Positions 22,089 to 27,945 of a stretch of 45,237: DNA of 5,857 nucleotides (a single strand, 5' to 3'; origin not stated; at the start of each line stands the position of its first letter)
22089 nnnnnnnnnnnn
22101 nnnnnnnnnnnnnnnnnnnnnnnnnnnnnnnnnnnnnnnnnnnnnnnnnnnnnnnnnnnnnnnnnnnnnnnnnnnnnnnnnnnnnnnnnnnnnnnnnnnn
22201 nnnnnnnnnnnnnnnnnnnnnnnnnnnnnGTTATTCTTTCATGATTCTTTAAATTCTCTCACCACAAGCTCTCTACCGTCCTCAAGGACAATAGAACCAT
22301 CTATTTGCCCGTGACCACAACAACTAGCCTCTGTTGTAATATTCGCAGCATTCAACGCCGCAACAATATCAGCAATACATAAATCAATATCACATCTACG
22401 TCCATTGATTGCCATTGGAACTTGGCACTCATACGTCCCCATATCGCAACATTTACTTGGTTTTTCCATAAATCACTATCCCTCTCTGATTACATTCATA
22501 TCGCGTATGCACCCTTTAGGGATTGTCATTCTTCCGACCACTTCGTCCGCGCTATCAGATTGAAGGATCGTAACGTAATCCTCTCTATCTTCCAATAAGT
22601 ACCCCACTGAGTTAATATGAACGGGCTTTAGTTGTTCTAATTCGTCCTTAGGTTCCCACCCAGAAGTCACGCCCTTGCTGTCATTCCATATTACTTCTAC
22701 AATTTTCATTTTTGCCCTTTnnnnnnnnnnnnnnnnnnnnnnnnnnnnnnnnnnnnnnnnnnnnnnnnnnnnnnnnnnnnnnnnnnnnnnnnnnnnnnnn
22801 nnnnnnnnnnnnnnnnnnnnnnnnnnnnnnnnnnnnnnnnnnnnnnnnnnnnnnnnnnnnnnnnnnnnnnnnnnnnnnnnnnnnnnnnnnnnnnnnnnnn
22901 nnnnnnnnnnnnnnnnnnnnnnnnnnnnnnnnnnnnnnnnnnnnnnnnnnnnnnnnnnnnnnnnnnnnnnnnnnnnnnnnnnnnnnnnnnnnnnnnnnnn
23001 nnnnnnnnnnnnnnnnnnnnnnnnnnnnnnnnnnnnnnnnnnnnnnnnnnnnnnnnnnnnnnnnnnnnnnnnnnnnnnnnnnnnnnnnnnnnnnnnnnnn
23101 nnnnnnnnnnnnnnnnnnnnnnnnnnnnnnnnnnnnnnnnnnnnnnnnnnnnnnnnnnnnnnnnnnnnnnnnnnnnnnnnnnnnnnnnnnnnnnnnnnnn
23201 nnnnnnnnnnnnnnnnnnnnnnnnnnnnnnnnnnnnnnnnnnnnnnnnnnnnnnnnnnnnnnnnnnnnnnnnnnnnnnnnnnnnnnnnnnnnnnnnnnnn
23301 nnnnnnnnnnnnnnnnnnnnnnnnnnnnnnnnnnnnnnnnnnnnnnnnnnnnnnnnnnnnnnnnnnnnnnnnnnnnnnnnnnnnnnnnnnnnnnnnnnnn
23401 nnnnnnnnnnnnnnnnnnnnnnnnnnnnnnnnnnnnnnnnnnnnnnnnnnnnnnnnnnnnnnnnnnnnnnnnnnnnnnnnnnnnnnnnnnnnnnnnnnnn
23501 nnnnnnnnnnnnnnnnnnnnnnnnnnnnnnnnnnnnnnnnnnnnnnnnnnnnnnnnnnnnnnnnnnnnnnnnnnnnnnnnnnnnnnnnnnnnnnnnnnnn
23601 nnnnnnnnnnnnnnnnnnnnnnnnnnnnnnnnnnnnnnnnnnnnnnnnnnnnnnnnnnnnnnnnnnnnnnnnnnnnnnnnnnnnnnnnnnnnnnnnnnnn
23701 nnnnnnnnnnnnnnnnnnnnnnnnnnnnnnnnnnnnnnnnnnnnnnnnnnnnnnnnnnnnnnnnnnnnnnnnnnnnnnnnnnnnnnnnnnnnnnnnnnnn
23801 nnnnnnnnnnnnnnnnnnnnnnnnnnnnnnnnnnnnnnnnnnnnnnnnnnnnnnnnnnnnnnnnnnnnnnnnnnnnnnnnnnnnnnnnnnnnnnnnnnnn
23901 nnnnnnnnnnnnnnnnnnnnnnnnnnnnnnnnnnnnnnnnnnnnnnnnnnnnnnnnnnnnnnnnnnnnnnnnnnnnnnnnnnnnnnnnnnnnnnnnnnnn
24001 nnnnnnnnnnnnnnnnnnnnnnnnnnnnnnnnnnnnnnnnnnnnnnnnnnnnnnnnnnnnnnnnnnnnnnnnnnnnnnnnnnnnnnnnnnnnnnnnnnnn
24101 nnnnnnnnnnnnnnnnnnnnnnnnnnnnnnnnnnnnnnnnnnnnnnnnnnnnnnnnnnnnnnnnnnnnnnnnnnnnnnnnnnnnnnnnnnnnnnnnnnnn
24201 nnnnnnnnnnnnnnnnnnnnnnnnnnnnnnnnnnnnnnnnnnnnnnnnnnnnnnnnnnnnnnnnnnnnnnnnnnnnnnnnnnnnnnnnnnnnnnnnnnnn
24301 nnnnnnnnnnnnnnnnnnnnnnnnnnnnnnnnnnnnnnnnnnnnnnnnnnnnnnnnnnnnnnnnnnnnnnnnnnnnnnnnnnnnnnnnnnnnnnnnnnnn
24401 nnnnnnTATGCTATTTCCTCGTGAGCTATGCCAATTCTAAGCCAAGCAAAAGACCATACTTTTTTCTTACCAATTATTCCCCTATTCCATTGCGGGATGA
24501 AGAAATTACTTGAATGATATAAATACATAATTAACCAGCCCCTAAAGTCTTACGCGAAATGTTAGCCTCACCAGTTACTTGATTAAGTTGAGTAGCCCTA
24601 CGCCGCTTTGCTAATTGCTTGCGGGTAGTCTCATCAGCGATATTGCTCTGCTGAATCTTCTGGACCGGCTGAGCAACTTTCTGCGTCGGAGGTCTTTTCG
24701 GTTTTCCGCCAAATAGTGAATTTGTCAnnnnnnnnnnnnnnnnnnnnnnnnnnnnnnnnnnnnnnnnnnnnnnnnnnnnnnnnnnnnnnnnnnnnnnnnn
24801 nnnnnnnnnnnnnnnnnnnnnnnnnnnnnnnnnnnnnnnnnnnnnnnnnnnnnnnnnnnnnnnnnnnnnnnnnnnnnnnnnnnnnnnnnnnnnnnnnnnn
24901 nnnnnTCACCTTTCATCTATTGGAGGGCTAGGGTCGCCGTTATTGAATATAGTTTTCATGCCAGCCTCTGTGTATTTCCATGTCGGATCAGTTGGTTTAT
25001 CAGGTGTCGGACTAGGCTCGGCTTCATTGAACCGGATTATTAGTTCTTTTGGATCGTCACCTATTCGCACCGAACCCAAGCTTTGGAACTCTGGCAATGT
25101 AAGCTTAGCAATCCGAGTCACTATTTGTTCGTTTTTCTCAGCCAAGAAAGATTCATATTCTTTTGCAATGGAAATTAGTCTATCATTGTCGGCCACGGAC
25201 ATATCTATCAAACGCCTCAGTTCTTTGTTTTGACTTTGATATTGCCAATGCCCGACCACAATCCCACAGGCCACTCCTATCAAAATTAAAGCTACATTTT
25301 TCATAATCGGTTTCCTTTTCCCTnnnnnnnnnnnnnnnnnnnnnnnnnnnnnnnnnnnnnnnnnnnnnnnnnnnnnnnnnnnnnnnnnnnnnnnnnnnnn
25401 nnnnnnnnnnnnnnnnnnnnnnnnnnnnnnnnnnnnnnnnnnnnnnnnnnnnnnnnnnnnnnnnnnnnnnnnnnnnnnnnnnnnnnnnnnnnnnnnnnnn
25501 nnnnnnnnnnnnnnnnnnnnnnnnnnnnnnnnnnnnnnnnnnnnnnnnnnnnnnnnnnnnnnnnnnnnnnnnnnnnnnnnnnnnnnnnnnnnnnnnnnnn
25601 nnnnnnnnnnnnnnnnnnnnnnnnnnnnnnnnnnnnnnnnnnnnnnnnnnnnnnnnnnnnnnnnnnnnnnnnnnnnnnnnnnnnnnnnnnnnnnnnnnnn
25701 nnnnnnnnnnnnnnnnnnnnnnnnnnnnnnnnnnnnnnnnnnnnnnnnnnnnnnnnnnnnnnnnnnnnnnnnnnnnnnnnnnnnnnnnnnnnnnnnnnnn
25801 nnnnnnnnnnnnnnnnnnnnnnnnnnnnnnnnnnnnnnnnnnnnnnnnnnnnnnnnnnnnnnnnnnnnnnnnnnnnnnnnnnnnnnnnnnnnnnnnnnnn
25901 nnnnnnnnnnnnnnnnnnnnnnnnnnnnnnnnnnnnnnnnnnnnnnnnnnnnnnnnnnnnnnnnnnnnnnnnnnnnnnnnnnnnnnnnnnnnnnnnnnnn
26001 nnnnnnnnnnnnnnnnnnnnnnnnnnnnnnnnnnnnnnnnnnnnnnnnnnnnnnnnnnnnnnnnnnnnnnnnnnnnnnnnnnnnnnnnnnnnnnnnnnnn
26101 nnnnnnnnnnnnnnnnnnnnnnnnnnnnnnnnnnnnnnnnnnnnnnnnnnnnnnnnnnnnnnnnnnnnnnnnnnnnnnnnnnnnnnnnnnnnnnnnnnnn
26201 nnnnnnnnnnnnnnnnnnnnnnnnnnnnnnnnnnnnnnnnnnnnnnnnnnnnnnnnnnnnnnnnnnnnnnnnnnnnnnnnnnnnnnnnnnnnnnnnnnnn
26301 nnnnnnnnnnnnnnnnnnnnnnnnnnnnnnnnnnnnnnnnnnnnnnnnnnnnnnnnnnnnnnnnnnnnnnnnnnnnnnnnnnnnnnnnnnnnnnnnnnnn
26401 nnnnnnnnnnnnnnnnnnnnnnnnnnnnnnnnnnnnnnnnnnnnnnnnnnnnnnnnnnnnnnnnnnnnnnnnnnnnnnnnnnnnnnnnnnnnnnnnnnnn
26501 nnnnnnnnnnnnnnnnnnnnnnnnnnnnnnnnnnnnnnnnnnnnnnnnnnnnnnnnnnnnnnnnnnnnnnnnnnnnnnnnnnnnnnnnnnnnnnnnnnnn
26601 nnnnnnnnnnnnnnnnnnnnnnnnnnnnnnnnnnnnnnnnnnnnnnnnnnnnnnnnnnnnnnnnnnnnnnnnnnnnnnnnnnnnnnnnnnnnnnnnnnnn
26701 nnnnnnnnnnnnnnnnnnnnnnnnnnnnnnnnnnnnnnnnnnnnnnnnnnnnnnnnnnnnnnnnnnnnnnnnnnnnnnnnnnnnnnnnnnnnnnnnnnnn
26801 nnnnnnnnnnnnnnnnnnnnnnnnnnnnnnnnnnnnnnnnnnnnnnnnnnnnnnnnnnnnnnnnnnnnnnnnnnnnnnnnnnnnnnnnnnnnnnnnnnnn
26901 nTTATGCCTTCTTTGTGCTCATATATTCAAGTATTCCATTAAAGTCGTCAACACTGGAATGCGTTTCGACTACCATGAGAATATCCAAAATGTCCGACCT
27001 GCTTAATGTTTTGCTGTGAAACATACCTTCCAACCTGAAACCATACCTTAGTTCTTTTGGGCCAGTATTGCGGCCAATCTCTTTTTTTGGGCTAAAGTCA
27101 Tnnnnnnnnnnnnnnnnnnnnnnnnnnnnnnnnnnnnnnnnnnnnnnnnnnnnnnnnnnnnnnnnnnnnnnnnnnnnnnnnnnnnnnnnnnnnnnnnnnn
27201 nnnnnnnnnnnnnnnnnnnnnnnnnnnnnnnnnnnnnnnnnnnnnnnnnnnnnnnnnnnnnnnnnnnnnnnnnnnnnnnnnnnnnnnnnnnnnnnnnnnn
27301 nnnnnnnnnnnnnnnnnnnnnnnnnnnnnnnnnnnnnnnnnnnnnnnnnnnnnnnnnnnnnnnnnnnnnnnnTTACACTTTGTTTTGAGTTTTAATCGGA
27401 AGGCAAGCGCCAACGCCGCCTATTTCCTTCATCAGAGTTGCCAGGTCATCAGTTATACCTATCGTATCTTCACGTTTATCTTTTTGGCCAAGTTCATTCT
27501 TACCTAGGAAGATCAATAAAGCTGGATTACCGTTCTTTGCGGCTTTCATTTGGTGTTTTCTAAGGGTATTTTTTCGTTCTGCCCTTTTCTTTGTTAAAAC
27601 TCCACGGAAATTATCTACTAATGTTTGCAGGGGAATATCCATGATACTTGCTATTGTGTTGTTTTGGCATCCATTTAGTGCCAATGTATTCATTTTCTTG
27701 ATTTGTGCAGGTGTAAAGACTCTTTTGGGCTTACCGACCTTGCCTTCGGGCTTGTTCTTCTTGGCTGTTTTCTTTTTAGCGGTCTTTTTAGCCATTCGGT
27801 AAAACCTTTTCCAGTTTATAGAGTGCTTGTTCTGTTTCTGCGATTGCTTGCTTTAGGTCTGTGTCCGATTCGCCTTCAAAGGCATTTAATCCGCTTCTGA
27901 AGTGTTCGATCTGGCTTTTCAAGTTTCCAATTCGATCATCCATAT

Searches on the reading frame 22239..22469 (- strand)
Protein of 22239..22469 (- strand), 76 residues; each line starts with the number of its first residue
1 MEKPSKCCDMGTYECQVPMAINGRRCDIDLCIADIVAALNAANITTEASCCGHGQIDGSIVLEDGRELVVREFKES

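Call 40: search_protein_families(library=pfam, proteins=[window:22239-22469:-], max_evalue=0.01)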
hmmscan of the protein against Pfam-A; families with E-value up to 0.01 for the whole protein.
window:22239-22469:- (76 aa): 0 families

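Call 64: search_protein_families(library=phrogs, proteins=[window:22239-22469:-], max_evalue=0.01)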
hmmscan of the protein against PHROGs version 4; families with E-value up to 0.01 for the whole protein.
window:22239-22469:- (76 aa): 2 families
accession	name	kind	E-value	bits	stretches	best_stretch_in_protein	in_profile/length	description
phrog_12958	-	unknown function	0.0031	18.7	1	24-63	32-71/126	-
phrog_6638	-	unknown function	0.0062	17.9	1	25-67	13-55/103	-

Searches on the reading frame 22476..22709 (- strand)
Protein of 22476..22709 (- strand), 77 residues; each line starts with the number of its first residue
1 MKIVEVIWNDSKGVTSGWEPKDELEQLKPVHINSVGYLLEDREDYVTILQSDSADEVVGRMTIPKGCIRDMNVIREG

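Call 40: search_protein_families(library=pfam, proteins=[window:22476-22709:-], max_evalue=0.01)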
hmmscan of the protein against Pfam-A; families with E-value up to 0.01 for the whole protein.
window:22476-22709:- (77 aa): 0 families

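Call 64: search_protein_families(library=phrogs, proteins=[window:22476-22709:-], max_evalue=0.01)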
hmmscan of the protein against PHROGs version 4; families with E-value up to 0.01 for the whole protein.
window:22476-22709:- (77 aa): 1 family
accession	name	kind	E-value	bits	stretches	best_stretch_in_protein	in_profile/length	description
phrog_25889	-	unknown function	0.003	18.5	1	2-69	15-87/94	-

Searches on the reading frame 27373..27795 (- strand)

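Call 36: search_protein_families(library=phrogs, proteins=[window:27373-27795:-], max_evalue=0.001)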
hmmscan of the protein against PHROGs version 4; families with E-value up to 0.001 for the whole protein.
window:27373-27795:- (140 aa): 1 family
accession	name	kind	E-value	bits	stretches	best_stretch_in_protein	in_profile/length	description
phrog_309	-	head and packaging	4.1e-05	24.7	1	4-111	119-257/319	terminase small subunit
